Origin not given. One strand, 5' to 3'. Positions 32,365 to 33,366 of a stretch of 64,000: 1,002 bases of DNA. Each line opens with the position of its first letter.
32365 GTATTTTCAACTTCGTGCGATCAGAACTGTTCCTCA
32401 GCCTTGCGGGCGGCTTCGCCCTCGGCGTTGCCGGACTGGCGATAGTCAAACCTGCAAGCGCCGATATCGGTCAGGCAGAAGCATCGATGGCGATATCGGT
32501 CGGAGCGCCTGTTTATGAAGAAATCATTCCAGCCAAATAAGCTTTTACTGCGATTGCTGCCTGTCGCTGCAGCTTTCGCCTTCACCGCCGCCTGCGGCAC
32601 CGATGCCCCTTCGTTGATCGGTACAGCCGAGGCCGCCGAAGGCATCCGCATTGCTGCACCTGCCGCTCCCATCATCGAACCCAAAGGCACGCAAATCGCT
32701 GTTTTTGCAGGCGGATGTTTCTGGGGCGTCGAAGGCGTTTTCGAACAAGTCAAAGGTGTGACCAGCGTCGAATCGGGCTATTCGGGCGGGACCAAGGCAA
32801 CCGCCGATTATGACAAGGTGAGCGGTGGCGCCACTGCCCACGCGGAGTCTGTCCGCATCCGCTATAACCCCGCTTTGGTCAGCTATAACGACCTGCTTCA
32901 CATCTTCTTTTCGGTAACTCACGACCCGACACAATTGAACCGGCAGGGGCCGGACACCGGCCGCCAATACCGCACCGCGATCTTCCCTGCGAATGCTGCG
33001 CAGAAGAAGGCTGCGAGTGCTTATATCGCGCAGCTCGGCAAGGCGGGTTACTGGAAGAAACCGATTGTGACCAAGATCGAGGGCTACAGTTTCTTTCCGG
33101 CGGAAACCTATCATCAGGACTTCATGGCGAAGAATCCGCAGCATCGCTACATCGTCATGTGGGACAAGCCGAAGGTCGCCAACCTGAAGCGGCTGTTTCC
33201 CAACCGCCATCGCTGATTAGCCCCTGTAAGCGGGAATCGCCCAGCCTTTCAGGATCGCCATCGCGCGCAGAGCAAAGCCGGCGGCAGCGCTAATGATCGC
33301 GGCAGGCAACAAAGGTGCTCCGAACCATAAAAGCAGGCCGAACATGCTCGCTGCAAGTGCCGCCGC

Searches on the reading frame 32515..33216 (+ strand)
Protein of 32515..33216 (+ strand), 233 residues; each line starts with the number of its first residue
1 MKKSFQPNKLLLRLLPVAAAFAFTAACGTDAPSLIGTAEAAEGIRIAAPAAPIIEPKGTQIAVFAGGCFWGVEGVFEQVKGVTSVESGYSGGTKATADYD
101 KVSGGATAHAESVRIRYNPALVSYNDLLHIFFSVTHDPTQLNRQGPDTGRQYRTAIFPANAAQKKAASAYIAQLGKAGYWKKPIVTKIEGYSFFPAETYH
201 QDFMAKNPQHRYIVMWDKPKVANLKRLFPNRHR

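Call 3: search_protein_families(library=pfam, proteins=[window:32515-33216:+], max_evalue=0.01)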
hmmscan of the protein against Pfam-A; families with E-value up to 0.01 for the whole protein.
window:32515-33216:+ (233 aa): 1 family
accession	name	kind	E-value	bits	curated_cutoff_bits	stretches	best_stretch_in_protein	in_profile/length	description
PF01625.27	PMSR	-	2.6e-55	187.3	23.7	1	62-212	2-151/153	Peptide methionine sulfoxide reductase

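Call 7: search_protein_families(library=ncbifam, proteins=[window:32515-33216:+], max_evalue=0.01)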
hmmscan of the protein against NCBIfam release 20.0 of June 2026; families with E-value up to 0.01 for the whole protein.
window:32515-33216:+ (233 aa): 5 families
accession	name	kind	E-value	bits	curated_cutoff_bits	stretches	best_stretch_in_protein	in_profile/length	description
NF004042.0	PRK05550.1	equivalog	7.4e-57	192.7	330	1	57-218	132-290/293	bifunctional methionine sulfoxide reductase B/A protein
TIGR00401.1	msrA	equivalog_domain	1.2e-50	171.8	108.1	1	61-211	2-152/153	peptide-methionine (S)-S-oxide reductase MsrA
NF010625.0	PRK14018.1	equivalog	1.3e-35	122.9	522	1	61-209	200-345/521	bifunctional peptide-methionine (S)-S-oxide reductase MsrA/peptide-methionine (R)-S-oxide reductase MsrB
NF004038.0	PRK05528.1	equivalog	1.8e-22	80.1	200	1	63-211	5-144/157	peptide-methionine (S)-S-oxide reductase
NF041383.1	Trx_VPGUxxT_two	exception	0.0006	19.6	275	1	55-129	141-198/287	VPGUxxT family thioredoxin-like (seleno)protein, type 2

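Call 39: find_related_loci(query=window:32515-33213:+, collection=metagenome_contigs, flank=3000)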
Query window:32515-33213:+ (233 aa) in metagenome_contigs; peptide patterns used: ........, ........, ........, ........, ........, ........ (x = any residue, [..] = any of these).
599 stretches matched a pattern (row limit reached: there are more); 586 encode a relative of the query (tblastn E <= 1e-3); the best 80 are kept; 80 distinct loci.
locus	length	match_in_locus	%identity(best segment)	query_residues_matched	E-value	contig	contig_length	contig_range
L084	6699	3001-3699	71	1-233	3e-111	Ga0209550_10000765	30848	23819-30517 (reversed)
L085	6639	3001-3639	73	21-233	2e-108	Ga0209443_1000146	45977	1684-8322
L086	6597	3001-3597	60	35-233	6e-75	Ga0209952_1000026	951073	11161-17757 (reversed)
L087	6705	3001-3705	54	3-233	7e-75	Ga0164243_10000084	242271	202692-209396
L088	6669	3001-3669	56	11-233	5e-78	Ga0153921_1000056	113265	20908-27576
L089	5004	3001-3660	53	8-233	2e-73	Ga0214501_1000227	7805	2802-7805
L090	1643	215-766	60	50-232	3e-76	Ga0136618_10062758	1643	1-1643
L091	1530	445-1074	59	25-230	1e-76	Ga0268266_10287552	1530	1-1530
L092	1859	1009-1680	52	11-232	4e-75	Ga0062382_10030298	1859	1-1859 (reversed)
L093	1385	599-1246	55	21-233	1e-76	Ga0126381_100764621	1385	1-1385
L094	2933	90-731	55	22-232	3e-72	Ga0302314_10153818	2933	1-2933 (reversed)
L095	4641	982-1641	55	12-232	3e-71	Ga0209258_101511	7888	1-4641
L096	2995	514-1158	56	9-233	2e-71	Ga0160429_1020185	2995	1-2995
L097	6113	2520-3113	57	35-229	4e-71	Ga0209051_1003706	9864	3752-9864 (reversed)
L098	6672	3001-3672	50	1-233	1e-70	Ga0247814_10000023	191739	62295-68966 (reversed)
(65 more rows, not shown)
